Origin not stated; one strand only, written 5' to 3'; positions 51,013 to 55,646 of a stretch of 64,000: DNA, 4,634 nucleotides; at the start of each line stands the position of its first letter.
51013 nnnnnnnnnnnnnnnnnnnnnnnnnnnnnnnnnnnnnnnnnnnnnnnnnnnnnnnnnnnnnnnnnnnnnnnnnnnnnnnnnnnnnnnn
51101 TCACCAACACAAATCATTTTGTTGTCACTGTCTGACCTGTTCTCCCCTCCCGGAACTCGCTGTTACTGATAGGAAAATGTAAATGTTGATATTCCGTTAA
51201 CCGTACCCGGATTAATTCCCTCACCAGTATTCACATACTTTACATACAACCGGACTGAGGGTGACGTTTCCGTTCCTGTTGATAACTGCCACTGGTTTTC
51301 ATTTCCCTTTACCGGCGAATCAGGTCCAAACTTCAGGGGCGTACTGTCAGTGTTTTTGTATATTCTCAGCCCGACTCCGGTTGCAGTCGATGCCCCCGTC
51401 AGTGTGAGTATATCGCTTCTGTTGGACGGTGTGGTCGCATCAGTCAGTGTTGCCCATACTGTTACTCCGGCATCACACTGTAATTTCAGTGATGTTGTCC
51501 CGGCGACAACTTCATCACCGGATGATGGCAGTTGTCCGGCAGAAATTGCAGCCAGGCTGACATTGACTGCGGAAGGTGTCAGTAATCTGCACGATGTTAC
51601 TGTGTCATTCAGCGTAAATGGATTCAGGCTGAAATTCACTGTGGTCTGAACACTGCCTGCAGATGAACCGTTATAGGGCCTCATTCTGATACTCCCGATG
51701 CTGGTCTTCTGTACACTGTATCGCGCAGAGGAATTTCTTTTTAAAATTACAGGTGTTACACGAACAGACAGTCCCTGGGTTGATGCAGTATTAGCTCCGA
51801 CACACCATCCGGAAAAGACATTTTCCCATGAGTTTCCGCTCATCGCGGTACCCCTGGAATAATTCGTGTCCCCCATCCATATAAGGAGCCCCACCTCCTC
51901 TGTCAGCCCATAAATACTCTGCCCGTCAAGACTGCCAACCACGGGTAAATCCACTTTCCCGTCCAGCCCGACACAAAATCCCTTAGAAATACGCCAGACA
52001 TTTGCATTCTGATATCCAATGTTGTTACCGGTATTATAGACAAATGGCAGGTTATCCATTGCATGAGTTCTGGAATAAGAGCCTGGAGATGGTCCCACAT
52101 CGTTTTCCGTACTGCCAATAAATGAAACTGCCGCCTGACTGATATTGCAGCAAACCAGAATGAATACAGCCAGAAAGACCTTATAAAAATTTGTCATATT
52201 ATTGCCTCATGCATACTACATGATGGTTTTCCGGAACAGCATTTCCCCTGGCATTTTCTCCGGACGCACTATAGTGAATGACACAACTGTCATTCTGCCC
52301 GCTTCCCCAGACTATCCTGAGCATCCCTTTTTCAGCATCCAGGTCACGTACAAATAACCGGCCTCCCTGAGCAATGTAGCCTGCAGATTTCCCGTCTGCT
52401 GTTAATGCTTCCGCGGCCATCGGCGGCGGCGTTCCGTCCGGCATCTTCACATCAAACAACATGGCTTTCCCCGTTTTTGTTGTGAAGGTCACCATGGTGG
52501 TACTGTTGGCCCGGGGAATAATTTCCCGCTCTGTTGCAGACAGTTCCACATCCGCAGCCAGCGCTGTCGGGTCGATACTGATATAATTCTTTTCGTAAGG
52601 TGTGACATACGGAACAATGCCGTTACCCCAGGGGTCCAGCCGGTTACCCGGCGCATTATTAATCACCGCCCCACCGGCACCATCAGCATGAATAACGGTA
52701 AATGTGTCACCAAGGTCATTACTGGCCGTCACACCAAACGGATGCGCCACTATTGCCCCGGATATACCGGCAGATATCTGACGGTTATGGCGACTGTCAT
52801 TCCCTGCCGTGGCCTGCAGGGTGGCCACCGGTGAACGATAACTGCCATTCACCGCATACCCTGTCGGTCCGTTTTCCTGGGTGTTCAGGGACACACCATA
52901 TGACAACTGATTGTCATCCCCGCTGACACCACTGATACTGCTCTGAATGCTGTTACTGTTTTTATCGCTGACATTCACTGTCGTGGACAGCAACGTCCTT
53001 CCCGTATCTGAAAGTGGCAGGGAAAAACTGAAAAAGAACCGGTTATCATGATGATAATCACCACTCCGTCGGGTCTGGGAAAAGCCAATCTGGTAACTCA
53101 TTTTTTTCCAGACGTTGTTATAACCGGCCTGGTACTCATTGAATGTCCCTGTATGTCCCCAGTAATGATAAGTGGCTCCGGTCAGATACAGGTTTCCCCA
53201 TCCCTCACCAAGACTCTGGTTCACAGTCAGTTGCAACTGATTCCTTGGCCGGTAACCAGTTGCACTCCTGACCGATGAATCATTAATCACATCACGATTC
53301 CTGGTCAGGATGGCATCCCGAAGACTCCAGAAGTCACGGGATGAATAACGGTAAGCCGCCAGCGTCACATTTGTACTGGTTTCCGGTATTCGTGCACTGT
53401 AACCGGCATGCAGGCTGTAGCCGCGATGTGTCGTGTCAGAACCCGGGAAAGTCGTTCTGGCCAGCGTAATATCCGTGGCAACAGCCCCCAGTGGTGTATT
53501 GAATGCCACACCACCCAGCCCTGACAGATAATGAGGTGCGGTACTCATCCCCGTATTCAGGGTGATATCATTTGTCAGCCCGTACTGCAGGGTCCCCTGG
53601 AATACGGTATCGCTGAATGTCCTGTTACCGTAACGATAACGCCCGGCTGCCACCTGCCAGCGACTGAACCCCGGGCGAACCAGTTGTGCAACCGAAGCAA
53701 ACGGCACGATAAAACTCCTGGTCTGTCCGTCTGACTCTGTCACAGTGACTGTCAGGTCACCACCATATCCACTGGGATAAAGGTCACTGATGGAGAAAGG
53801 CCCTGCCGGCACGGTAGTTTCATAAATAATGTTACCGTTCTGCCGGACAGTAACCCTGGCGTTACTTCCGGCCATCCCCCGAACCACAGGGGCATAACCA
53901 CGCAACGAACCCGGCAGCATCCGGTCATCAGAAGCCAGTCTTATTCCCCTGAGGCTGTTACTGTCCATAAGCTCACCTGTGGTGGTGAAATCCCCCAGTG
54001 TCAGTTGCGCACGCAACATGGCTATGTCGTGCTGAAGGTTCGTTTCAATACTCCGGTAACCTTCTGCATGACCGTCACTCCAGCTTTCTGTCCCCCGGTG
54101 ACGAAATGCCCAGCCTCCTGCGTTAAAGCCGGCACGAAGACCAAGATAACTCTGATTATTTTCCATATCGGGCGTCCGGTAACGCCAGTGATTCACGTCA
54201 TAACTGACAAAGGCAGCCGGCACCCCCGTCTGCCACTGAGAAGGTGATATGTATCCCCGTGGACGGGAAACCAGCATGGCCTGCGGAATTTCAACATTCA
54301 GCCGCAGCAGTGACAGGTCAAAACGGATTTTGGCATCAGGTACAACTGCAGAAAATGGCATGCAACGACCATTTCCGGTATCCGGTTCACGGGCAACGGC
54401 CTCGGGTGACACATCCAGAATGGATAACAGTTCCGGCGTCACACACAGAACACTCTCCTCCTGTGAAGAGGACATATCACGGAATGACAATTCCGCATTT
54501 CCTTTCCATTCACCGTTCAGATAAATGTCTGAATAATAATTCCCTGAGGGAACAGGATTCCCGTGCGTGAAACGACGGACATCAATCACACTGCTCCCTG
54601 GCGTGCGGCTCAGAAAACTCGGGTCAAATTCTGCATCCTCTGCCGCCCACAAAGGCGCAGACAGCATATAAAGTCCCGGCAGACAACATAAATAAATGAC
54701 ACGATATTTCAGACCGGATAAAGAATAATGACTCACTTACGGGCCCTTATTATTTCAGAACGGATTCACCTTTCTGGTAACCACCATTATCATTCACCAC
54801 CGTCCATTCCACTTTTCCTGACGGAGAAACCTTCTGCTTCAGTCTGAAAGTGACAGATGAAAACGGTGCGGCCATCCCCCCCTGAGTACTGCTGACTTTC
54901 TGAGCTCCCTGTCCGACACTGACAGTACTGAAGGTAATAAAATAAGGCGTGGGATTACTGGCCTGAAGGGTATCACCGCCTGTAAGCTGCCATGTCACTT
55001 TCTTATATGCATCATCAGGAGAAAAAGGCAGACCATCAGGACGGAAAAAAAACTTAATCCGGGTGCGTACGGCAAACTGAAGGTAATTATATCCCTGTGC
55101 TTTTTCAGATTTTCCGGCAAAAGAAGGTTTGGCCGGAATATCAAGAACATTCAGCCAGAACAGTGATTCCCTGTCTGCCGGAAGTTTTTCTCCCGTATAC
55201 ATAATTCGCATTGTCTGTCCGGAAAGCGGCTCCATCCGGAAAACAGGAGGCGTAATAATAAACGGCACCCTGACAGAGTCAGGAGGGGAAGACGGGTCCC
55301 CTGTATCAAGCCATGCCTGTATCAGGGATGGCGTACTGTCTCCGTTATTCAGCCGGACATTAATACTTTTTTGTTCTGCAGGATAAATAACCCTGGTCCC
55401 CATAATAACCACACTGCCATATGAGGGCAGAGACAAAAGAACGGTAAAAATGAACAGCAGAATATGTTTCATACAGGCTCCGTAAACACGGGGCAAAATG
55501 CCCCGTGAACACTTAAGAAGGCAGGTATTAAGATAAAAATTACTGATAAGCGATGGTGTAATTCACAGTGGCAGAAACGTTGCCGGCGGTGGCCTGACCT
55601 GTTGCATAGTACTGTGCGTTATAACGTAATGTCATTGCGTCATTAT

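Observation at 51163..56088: Intact four-gene chaperone-usher fimbrial operon with a two-domain tip adhesin (F17/Ucl-like)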

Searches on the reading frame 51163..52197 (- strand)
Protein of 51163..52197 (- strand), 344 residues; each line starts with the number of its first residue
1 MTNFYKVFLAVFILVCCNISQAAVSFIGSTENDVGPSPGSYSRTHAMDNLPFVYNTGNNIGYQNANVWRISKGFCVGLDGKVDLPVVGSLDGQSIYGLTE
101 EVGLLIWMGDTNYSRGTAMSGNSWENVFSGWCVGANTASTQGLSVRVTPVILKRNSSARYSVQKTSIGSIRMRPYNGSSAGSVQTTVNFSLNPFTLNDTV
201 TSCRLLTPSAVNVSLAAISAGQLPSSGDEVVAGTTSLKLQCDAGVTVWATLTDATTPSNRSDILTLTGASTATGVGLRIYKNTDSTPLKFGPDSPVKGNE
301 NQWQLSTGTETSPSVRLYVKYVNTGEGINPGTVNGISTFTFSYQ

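Call 3: search_solved_structures(query=window:51163-52197:-, max_evalue=0.01, show_alignments=3)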
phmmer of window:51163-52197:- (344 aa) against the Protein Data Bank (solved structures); distinct sequences matched with E-value up to 0.01: 9.
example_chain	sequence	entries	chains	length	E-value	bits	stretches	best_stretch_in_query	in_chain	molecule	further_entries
1o9v_A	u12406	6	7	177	5.3e-111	374.1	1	23-199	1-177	F17-AG LECTIN DOMAIN | F17A-G FIMBRIAL ADHESIN | F17a-G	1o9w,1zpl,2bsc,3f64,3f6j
1o9z_A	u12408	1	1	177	1.7e-110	372.4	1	23-199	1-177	F17-AG LECTIN DOMAIN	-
1oio_A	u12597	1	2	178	7e-107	360.6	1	23-201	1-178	FIMBRIAL LECTIN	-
1zk5_A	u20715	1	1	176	2.8e-106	358.6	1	23-199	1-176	F17G adhesin subunit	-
2bsb_A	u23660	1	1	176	1.6e-105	356.1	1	23-199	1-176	F17G ADHESIN SUBUNIT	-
2bs8_A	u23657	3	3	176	1e-104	353.4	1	24-199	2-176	ADHESIN | F17b-G fimbrial adhesin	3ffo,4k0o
2bs7_1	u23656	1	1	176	3.9e-103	348.3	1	24-199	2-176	F17BG LECTIN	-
6erj_A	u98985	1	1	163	0.00057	22.3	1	202-344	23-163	Type-1 fimbrial protein, a chain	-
6erj_B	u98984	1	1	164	0.00058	22.3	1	202-344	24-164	Type-1 fimbrial protein, a chain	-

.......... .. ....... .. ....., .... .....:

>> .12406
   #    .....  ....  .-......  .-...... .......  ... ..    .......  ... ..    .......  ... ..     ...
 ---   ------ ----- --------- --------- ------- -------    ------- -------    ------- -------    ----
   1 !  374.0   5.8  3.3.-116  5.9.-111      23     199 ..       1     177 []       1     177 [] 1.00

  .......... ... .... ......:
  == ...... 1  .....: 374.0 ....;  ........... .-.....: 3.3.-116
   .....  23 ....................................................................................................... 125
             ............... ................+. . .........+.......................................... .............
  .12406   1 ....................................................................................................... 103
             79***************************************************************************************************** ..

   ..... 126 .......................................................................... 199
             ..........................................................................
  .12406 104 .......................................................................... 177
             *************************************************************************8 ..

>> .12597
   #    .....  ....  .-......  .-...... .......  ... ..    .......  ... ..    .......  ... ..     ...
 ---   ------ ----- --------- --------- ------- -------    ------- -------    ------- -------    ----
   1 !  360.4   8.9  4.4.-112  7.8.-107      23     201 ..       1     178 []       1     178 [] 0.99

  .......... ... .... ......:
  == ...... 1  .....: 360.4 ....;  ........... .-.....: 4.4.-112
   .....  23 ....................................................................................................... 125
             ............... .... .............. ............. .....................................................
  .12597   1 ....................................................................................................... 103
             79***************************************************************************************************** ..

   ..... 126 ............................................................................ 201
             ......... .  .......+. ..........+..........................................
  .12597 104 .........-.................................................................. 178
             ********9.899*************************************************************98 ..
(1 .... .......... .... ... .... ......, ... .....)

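Call 4: search_protein_families(proteins=[window:51163-52197:-], library=ncbifam, max_evalue=0.01)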
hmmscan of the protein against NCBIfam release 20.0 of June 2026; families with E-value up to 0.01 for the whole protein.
window:51163-52197:- (344 aa): 5 families
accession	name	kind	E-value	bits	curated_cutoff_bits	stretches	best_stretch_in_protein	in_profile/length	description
NF011738.0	PRK15191.1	equivalog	2e-08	34.2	238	1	202-343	35-171/172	fimbrial protein BcfF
NF011817.0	PRK15289.1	equivalog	1.1e-06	28.6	203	1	257-344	110-189/190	chaperone-usher fimbrial major subunit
NF007402.0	PRK09934.1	equivalog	0.00016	21.5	168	1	209-343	47-170/171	fimbria assembly protein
NF052362.1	FimF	equivalog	0.0022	17.5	200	1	213-344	48-175/175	type 1 fimbrial adaptor subunit FimF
NF011741.1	PRK15194.1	equivalog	0.0051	16.8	140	1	261-343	110-184/185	type 1 fimbrial major subunit FimA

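Call 11: search_solved_structures(query=window:51163-52197:-, max_evalue=10, show_alignments=0)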
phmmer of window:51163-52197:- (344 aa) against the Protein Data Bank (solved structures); distinct sequences matched with E-value up to 10: 14.
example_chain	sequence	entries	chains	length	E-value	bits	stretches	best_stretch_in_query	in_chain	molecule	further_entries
1o9v_A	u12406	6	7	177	5.3e-111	374.1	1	23-199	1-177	F17-AG LECTIN DOMAIN | F17A-G FIMBRIAL ADHESIN | F17a-G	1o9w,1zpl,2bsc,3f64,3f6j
1o9z_A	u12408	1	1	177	1.7e-110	372.4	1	23-199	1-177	F17-AG LECTIN DOMAIN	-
1oio_A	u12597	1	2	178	7e-107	360.6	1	23-201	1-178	FIMBRIAL LECTIN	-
1zk5_A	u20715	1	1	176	2.8e-106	358.6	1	23-199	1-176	F17G adhesin subunit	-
2bsb_A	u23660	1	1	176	1.6e-105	356.1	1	23-199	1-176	F17G ADHESIN SUBUNIT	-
2bs8_A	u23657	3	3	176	1e-104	353.4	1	24-199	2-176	ADHESIN | F17b-G fimbrial adhesin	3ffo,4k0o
2bs7_1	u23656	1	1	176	3.9e-103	348.3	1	24-199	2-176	F17BG LECTIN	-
6erj_A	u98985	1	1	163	0.00057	22.3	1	202-344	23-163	Type-1 fimbrial protein, a chain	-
6erj_B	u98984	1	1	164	0.00058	22.3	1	202-344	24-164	Type-1 fimbrial protein, a chain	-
1i2m_B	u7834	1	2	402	0.62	12.3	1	16-127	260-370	REGULATOR OF CHROMOSOME CONDENSATION 1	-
1a12_A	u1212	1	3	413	0.65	12.2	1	16-127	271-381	REGULATOR OF CHROMOSOME CONDENSATION 1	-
8ux1_L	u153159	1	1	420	0.68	12.2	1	16-127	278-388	Regulator of chromosome condensation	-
5tbk_I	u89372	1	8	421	0.68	12.2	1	16-127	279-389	Regulator of chromosome condensation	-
8iuf_E3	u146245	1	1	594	2.4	10.4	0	76-103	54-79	NDUEG3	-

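Call 36: profile_search(protein=window:51163-52197:-)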
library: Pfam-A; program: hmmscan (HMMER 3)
A. the first sequence (344 residues): domains with independent E <= 10: 2; with E <= 0.001: 2
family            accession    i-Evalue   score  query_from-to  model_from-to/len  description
Fim-adh_lectin    PF09222.16   1.7e-117   389.4      24-194         1-171/171  Fimbrial adhesin F17-AG, lectin domain
Fimbrial          PF00419.26    9.6e-15    55.6     201-344        11-151/151  Fimbrial protein

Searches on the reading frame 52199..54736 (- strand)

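Call 4: search_protein_families(proteins=[window:52199-54736:-], library=ncbifam, max_evalue=0.01)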
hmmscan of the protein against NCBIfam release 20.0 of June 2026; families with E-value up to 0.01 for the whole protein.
window:52199-54736:- (845 aa): 15 families
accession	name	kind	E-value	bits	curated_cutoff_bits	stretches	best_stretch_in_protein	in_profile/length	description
NF007337.0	PRK09828.1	equivalog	1.8e-190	635.1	830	1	24-829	23-849/865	outer membrane usher protein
NF011784.0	PRK15248.1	equivalog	3.7e-151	504.9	996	1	32-824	26-835/853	fimbrial outer membrane usher protein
NF011740.0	PRK15193.1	equivalog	4e-149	498.1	995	1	23-842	25-876/877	fimbrial biogenesis usher protein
NF011763.0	PRK15217.1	subfamily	1.6e-144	483.1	933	1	25-823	16-814/826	fimbrial biogenesis outer membrane usher protein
NF011754.0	PRK15207.1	equivalog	3.6e-131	438.9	1271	1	27-835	25-836/842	outer membrane usher protein LpfC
NF011745.0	PRK15198.1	subfamily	8.7e-130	434.2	975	1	27-828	20-843/860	outer membrane usher protein FimD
NF011826.0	PRK15298.1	equivalog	4.8e-110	368.8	1422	1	36-821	33-828/848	fimbrial outer membrane usher protein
NF011769.0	PRK15223.1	equivalog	3.6e-105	352.5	1105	1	32-824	21-819/836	fimbrial biogenesis outer membrane usher protein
NF011822.1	PRK15294.1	equivalog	1.7e-104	350.5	1397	1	36-824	31-828/845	fimbrial outer membrane usher protein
NF011760.0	PRK15213.1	equivalog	1.5e-100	337.4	752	1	27-803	20-769/796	PefC/AfrB family outer membrane usher protein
NF011774.0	PRK15235.1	exception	5.8e-78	263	1191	1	37-828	27-802/814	SEF14/SEF18 fimbria usher protein SefC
NF011812.0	PRK15284.1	subfamily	9.1e-75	252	972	1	11-812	7-820/881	outer membrane usher protein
NF011791.0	PRK15255.1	equivalog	2.2e-70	237.7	1289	1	31-810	18-803/829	fimbrial outer membrane usher protein StdB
NF011832.0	PRK15304.1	subfamily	1.8e-58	198.2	723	1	26-842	22-800/801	fimbrial biogenesis usher protein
NF011804.0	PRK15273.1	equivalog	2.8e-56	190.8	1371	1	16-812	13-815/899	fimbrial biogenesis outer membrane usher protein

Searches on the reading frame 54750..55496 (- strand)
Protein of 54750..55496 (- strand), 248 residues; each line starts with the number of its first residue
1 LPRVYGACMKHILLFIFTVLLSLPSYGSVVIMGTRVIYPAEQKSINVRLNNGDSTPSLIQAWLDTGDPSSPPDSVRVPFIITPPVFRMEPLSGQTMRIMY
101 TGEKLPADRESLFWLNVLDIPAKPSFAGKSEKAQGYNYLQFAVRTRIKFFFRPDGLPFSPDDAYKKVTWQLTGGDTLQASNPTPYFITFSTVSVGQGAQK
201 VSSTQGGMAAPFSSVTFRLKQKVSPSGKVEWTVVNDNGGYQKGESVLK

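Call 4: search_protein_families(proteins=[window:54750-55496:-], library=ncbifam, max_evalue=0.01)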
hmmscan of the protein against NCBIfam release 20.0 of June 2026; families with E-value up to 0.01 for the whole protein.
window:54750-55496:- (248 aa): 20 families
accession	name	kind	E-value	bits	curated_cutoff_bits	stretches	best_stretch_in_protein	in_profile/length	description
NF007398.0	PRK09926.1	equivalog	4.1e-74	249.2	285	1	12-245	10-244/246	fimbrial chaperone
NF011823.0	PRK15295.1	equivalog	8.2e-49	165.9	309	1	9-239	1-218/227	fimbrial assembly chaperone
NF011785.1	PRK15249.1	exception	1.2e-46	159.2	550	1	9-239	10-242/253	fimbrial biogenesis chaperone StbB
NF011764.0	PRK15218.1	equivalog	1.4e-43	148.9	372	1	11-241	3-218/226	fimbrial assembly chaperone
NF011789.1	PRK15253.1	exception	5e-42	143.8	500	1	17-241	8-220/227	fimbrial biogenesis chaperone StcB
NF011742.0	PRK15195.1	equivalog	8.4e-42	143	327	1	10-239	6-220/230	type 1 fimbria chaperone FimC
NF011818.0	PRK15290.1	equivalog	4.1e-38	131.2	317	1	8-239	19-234/243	fimbrial chaperone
NF011782.0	PRK15246.1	equivalog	5e-38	130.6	277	1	11-247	13-239/252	fimbrial assembly chaperone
NF011827.0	PRK15299.1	equivalog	9.7e-38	129.8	375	1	22-240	17-219/227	fimbrial chaperone protein StiB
NF011755.1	PRK15208.1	exception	3.8e-37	127.9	360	1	26-239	17-215/225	long polar fimbrial biogenesis chaperone LpfB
NF011758.0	PRK15211.1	equivalog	1.2e-35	122.8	248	1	9-242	5-226/230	fimbrial chaperone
NF011739.0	PRK15192.1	equivalog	5e-33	114.3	296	1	20-239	14-221/234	pili/flagellar-assembly chaperone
NF008483.0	PRK11385.1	equivalog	4.5e-28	98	357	1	12-241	8-228/236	fimbrial chaperone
NF011770.1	PRK15224.1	exception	6e-28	98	475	1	28-240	38-237/246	pili assembly chaperone SafB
NF011735.0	PRK15188.1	equivalog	1.6e-25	89.8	365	1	13-238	12-217/228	fimbrial chaperone protein BcfB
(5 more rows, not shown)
